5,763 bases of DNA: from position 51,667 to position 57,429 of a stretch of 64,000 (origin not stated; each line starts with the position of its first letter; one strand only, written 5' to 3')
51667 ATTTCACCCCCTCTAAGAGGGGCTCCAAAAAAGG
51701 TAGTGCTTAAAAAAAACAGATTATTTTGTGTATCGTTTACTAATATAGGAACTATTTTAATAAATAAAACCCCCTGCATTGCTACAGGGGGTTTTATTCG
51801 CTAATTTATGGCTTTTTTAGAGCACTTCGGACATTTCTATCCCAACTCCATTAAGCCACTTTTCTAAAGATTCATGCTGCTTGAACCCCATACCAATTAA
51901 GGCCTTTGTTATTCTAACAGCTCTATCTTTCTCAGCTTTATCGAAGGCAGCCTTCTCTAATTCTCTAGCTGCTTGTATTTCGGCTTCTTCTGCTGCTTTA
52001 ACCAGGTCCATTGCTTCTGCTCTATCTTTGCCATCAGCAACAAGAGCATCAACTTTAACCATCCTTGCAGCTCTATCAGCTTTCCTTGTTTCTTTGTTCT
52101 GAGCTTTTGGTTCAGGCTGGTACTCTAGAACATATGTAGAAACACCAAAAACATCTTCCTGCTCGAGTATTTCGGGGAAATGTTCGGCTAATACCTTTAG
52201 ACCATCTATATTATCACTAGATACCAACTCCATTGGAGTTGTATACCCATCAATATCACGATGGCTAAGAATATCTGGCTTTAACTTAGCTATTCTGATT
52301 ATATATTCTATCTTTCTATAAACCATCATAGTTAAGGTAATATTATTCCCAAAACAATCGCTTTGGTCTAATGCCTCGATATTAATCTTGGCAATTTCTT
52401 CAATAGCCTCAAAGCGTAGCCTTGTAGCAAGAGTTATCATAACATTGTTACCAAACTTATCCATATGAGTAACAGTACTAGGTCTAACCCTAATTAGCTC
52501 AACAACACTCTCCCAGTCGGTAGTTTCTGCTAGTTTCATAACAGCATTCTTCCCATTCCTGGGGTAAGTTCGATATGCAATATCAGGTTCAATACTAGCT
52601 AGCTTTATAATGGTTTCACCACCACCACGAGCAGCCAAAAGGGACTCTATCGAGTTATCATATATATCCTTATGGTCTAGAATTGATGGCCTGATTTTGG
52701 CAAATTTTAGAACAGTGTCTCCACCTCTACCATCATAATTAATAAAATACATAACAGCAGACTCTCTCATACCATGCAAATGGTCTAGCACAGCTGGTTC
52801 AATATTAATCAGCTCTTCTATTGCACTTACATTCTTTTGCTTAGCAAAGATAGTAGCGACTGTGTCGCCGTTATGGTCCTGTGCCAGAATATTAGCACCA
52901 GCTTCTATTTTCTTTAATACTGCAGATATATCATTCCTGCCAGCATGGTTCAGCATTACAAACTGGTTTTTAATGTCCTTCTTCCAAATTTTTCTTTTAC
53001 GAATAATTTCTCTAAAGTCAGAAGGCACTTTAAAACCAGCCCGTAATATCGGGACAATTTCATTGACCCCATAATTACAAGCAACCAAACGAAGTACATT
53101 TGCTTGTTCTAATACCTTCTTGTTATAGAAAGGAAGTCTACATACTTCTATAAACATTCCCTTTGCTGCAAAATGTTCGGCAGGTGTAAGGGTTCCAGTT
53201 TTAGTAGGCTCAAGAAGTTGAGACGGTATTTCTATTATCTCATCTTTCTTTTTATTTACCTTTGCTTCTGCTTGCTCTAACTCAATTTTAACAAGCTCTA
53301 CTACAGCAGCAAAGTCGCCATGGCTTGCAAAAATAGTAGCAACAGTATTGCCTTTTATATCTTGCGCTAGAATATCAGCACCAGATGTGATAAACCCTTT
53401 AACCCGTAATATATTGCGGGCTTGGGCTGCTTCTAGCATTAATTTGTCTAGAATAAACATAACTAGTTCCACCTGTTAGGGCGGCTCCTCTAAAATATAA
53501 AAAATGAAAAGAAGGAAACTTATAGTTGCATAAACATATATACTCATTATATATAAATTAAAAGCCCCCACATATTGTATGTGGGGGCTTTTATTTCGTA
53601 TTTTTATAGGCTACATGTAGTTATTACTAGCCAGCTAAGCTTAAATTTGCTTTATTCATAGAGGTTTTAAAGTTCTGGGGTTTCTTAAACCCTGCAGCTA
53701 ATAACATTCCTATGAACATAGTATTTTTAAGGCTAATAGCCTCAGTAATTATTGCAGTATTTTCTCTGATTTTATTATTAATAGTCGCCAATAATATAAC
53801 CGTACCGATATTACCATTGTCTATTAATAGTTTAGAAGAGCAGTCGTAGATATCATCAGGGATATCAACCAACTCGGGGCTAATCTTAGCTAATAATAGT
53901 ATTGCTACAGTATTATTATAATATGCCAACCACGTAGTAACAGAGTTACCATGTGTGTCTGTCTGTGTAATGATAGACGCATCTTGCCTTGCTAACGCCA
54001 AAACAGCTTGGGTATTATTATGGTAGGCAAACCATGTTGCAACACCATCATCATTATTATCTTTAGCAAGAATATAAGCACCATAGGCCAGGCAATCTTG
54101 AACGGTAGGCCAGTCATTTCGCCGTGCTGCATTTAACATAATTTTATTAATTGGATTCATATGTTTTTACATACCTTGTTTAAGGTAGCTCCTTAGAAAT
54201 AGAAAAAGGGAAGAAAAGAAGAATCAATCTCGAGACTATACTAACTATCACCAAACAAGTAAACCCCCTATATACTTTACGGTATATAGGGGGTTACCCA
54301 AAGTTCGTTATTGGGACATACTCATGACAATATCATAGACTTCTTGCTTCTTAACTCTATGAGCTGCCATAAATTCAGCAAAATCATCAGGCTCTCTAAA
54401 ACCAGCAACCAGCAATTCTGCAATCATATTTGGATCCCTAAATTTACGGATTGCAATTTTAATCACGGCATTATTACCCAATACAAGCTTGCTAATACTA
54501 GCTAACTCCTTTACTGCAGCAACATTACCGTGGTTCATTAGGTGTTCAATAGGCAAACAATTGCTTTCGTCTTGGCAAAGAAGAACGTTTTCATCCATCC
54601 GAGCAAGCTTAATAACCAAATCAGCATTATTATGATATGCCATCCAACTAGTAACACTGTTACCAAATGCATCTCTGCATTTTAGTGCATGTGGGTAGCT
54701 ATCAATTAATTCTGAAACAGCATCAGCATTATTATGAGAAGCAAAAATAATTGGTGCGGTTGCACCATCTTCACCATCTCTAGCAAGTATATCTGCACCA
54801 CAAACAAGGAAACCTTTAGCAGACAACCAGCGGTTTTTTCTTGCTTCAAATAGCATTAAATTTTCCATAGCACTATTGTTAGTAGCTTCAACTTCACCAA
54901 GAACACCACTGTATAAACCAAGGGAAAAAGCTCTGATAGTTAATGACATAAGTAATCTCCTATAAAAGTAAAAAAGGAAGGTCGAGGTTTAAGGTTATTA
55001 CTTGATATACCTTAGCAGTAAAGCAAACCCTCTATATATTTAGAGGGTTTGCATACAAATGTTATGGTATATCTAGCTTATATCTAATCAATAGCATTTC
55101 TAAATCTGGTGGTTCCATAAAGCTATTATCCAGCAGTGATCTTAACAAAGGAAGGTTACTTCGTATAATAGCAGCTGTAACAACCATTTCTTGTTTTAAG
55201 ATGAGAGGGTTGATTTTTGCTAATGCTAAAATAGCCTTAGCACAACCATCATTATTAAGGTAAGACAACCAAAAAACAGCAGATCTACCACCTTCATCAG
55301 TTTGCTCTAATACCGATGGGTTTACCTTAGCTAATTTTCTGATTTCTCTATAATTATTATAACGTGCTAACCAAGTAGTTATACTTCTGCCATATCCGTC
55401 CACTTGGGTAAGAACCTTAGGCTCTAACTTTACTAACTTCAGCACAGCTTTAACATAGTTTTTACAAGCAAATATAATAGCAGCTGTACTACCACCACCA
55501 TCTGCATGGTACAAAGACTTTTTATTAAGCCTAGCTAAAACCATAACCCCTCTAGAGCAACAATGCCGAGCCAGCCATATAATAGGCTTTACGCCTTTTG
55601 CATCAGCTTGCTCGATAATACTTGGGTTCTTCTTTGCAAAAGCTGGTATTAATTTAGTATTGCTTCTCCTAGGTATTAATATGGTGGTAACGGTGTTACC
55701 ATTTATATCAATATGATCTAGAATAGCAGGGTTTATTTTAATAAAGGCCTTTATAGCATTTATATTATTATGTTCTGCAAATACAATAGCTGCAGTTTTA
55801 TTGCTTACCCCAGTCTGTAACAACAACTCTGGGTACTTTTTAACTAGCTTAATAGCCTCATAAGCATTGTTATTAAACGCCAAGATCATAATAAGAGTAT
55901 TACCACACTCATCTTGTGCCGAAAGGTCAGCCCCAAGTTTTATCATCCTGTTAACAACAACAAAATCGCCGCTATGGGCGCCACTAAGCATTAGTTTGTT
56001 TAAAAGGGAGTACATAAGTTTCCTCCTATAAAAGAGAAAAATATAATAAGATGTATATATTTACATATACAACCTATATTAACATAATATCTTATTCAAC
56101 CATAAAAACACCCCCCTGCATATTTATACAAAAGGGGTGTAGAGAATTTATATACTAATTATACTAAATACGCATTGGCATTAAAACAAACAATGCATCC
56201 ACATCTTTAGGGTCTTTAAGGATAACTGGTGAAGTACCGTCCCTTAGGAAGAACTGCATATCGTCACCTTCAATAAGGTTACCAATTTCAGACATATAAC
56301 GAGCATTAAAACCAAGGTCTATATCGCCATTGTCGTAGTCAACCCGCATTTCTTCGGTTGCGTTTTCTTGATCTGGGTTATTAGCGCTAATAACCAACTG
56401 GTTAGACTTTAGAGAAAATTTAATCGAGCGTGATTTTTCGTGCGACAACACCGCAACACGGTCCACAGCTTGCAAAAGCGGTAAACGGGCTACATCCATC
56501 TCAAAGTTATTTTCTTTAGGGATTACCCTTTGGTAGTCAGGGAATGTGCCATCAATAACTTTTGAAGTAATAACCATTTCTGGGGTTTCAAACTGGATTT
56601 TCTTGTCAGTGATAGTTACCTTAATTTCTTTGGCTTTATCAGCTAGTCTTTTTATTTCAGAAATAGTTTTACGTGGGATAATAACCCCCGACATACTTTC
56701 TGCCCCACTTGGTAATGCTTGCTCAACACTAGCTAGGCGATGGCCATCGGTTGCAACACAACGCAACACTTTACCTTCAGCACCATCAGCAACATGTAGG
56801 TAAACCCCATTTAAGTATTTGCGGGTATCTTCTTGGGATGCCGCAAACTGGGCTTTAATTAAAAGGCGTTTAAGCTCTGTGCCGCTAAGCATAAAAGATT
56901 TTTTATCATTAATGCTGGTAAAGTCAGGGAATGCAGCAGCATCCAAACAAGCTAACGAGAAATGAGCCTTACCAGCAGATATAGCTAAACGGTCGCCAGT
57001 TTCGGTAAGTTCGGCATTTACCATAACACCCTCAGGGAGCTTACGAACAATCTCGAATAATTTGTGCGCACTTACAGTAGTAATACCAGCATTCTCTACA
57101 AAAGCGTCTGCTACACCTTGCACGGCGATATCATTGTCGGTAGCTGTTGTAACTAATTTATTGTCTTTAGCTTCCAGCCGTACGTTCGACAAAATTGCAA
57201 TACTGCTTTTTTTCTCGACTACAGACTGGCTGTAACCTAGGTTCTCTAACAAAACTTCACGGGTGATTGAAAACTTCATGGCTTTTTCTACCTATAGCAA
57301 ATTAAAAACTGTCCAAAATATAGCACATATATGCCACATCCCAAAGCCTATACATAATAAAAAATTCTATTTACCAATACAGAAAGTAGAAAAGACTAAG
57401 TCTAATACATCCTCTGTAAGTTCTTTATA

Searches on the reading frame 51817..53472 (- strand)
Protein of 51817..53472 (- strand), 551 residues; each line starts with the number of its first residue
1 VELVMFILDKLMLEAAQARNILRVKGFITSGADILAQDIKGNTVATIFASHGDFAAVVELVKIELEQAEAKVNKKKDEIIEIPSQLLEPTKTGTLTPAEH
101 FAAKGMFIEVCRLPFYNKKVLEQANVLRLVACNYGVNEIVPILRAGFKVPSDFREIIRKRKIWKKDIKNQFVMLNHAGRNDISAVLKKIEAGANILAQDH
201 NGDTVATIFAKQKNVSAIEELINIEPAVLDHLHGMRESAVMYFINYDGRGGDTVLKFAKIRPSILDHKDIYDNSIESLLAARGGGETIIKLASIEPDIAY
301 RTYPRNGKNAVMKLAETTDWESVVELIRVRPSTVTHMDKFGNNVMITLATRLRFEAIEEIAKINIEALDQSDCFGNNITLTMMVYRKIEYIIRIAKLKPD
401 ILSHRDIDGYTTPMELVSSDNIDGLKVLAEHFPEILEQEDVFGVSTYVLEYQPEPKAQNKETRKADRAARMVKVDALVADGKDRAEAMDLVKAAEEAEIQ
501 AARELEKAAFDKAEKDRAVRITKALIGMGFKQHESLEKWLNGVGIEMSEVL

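Call 31: search_protein_families(library=pfam, proteins=[window:51817-53472:-], max_evalue=0.001)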
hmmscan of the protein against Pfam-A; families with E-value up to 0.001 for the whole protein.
window:51817-53472:- (551 aa): 2 families
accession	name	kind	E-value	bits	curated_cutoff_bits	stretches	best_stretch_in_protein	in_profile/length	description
PF12796.13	Ank_2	-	1.7e-08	35.3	27.3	0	14-73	3-56/90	Ankyrin repeats (3 copies)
PF13637.12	Ank_4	-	1.7e-07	31.8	22.7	0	179-219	7-47/50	Ankyrin repeats (many copies)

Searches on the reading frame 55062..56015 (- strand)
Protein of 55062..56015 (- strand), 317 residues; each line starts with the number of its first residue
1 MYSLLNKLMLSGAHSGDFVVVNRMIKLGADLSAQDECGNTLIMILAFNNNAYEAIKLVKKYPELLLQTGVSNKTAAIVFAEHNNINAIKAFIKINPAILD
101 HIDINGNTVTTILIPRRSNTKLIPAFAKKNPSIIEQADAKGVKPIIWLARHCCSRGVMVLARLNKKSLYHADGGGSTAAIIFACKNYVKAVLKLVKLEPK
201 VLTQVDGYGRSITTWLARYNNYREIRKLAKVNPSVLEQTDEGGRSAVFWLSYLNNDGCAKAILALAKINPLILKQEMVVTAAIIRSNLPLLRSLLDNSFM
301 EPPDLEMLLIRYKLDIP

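Call 31: search_protein_families(library=pfam, proteins=[window:55062-56015:-], max_evalue=0.001)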
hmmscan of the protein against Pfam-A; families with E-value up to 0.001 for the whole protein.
window:55062-56015:- (317 aa): 3 families
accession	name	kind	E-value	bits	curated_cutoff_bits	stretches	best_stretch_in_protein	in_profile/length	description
PF13637.12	Ank_4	-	6.2e-10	39.5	22.7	1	13-57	5-48/50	Ankyrin repeats (many copies)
PF12796.13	Ank_2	-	1.2e-09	39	27.3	0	13-93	5-81/90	Ankyrin repeats (3 copies)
PF13857.12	Ank_5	-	1.7e-05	25.5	27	0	25-76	2-53/56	Ankyrin repeats (many copies)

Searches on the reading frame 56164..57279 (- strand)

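Call 31: search_protein_families(library=pfam, proteins=[window:56164-57279:-], max_evalue=0.001)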
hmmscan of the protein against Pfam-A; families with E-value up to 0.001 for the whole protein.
window:56164-57279:- (371 aa): 3 families
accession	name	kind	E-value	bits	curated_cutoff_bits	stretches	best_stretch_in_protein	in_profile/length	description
PF02767.21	DNA_pol3_beta_2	-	3.9e-33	114.6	27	1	132-248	3-116/116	DNA polymerase III beta subunit, central domain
PF02768.20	DNA_pol3_beta_3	-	1.2e-29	103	27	1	251-370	2-121/121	DNA polymerase III beta subunit, C-terminal domain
PF00712.24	DNA_pol3_beta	-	5.3e-27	94.8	24.4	1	1-119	1-118/120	DNA polymerase III beta subunit, N-terminal domain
